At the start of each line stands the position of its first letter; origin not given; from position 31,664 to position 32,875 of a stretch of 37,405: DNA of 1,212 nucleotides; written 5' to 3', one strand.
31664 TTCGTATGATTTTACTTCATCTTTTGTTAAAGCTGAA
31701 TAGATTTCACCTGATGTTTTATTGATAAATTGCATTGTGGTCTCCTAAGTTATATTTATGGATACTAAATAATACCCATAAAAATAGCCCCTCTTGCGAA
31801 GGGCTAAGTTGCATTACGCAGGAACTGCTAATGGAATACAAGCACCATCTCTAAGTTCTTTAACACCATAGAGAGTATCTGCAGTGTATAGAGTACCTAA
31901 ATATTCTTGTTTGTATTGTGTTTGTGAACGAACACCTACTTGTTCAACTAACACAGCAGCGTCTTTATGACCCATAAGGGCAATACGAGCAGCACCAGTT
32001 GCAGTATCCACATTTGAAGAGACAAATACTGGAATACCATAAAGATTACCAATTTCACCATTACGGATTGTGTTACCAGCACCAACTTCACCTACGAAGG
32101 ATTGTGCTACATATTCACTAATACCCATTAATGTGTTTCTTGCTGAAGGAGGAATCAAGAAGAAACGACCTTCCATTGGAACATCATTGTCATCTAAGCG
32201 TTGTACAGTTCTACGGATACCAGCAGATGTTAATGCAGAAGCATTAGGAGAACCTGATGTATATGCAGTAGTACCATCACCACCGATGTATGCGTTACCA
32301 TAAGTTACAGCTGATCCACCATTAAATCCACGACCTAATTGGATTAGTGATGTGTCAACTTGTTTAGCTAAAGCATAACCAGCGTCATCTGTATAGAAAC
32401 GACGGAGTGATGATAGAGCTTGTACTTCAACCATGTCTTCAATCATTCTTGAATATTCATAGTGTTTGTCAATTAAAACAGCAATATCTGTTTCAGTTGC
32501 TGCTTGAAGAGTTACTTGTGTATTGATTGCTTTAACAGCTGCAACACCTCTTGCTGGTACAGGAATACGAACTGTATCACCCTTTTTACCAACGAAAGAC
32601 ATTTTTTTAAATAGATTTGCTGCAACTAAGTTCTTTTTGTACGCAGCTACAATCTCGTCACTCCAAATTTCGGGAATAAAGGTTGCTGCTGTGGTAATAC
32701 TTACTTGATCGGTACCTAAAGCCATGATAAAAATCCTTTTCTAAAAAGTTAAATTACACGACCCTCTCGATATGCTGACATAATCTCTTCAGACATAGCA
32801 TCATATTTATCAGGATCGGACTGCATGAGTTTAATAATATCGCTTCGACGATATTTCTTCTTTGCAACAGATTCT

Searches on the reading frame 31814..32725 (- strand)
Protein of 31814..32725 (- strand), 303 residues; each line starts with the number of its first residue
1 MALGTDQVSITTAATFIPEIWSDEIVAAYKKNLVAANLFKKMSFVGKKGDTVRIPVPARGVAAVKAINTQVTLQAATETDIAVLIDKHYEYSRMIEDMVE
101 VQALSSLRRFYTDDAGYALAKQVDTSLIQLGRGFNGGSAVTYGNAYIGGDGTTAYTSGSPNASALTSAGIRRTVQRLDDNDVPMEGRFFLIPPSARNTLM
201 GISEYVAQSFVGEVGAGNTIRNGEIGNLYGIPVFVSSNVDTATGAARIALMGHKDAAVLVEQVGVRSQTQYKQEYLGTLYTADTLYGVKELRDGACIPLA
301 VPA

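Call 21: search_dna_similar(query=window:31814-32725:-, collection=phages, mode=protein, max_rows=25)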
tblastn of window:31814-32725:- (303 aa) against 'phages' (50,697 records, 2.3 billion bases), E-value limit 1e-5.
Records with a match: 260; places in all: 260; records where one place covers at least 80% of the query: 242.
Best place of each record, by identity: <60% 260.
By first word of the organism name: Mycobacterium 178; Brevibacterium 32; Pelagibacter 8; Leptolyngbya 6; Clostridium 5; Phormidium 4; Streptomyces 4; Rhizobium 4; Plectonema 3; Anabaena 2; and 10 more.
By host as written in the record: Mycobacterium smegmatis mc2 155 119; Brevibacterium aurantiacum SMQ-1335 32; Mycobacterium smegmatis mc#155 17; Mycobacterium smegmatis mc2155 6; Candidatus Pelagibacter ubique HTCC1062 6; Clostridium perfringens 4; Mycobacteruim smegmatis mc2 155 4; Mycobacterium smegmatius mc2 155 4; and 47 more.
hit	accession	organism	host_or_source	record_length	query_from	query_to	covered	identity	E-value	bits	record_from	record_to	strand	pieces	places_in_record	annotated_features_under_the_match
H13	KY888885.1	Mastigocladus phage CHP58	Mastigocladus sp.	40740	9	239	76%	36.7%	2e-32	132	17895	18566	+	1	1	record has no annotation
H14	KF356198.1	Anabaena phage A-4L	Anabaena variabilis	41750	15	292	92%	29.6%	2e-34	137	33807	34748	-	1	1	major capsid protein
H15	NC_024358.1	Anabaena phage A-4L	Anabaena variabilis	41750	15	292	92%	29.6%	2e-34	137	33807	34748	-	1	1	major head protein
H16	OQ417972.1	Mycobacterium phage CCUG48898T-2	Mycobacterium abscessus CCUG48898T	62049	10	277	88%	29.4%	5e-12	72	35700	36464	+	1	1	84: major capsid protein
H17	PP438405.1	Leptolyngbya phage Lbo-JY12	Leptolyngbya boryana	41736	8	239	77%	33.8%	1e-31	129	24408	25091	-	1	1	capsid protein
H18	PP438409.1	Leptolyngbya phage Lsp-JY17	Leptolyngbya boryana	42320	8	239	77%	33.8%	1e-31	129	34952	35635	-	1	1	capsid protein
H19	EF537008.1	Phormidium phage Pf-WMP3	Leptolyngbya foveolarum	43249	8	239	77%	33.8%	1e-31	129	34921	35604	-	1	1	capsid protein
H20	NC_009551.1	Phormidium phage Pf-WMP3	Leptolyngbya foveolarum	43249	8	239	77%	33.8%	1e-31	129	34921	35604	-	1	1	major head protein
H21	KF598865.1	Cyanophage PP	Phormidium foveolarum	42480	8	239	77%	33.8%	1e-31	129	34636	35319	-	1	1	capsid protein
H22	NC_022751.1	Cyanophage PP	Phormidium foveolarum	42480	8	239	77%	33.8%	1e-31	129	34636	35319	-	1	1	major head protein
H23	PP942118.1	Plectonema phage PP-DH22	Leptolyngbya boryana FACHB-402 ...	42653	8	239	77%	33.8%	1e-31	129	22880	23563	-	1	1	record has no annotation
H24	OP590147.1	Leptolyngbya phage LPP-2, strain SPI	Leptolyngbya boryana IU 594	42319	8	239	77%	33.8%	2e-31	129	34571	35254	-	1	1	major capsid protein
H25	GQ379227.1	Streptomyces phage phiSASD1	Streptomyces avermitilis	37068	15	292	92%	27.5%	1e-10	68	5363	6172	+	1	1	27: gp27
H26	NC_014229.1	Streptomyces phage phiSASD1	Streptomyces avermitilis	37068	15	292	92%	27.5%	1e-10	68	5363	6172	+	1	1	27: major head protein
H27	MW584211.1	Mycobacterium phage prophiGD102-1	Mycobacterium abscessus GD102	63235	10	277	88%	28.2%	2e-11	71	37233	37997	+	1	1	87: major capsid protein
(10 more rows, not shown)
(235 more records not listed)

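Call 56: find_encoding_contigs(protein=window:31814-32725:-, flank=3000, max_places=6)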
Protein window:31814-32725:- (303 aa): 9 contigs read that carry it; 4 places shown.
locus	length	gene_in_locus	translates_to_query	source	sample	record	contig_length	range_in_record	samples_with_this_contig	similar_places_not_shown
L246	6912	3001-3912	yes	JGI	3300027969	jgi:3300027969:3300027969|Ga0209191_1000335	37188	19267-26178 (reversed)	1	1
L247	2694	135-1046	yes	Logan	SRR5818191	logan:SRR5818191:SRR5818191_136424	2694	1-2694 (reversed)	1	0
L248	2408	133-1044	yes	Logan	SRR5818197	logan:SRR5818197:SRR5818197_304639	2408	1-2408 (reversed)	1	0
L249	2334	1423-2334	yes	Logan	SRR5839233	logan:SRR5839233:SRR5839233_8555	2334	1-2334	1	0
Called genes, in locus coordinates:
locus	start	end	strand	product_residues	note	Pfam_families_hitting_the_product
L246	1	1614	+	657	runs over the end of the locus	PF23899:SU10_portal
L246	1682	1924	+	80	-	-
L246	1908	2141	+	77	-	PF09723:Zn_ribbon_8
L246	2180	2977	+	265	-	-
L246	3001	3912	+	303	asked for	PF25209:Phage_capsid_4 (weak)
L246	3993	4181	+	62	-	PF23976:DUF7302 (weak)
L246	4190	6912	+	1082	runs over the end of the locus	-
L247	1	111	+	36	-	?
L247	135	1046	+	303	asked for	PF25209:Phage_capsid_4 (weak)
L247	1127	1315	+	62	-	PF23976:DUF7302 (weak)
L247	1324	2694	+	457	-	?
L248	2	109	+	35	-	?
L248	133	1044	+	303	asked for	PF25209:Phage_capsid_4 (weak)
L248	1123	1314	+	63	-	-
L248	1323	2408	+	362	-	?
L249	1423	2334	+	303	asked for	PF25209:Phage_capsid_4 (weak)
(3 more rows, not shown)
